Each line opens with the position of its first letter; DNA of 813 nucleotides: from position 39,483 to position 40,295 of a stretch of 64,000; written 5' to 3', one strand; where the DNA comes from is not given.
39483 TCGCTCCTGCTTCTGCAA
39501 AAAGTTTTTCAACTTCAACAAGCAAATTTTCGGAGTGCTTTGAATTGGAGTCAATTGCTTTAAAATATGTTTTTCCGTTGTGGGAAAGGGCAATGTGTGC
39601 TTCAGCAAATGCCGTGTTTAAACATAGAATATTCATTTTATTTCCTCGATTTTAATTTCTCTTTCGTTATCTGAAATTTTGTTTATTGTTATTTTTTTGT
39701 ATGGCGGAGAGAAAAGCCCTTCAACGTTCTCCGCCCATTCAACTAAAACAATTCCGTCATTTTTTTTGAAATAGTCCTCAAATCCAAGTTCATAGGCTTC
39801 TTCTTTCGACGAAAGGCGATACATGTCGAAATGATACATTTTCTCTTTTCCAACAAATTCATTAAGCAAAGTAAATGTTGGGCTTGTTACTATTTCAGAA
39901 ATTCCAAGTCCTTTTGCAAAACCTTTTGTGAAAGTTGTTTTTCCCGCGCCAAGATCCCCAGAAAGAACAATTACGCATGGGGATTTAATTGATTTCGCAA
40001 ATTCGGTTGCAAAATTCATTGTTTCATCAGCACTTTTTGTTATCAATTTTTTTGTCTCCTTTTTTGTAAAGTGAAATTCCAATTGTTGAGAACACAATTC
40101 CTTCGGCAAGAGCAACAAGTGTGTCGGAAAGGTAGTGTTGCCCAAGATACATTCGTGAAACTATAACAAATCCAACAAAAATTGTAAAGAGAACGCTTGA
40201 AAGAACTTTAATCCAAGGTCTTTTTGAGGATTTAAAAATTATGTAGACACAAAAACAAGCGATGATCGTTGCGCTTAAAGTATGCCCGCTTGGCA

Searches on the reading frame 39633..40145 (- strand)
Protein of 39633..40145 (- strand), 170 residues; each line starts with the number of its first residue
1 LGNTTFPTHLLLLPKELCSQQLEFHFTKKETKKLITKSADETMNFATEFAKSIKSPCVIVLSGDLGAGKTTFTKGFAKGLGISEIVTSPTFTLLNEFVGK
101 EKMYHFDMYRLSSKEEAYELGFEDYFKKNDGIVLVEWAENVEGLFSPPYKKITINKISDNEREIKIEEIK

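Call 33: search_protein_families(library=pfam, proteins=[window:39633-40145:-], max_evalue=0.00001)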
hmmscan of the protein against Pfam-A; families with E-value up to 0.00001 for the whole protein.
window:39633-40145:- (170 aa): 1 family
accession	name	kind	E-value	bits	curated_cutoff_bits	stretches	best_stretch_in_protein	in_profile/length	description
PF02367.23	TsaE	-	3.1e-41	140.8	26.6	1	37-164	2-128/128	Threonylcarbamoyl adenosine biosynthesis protein TsaE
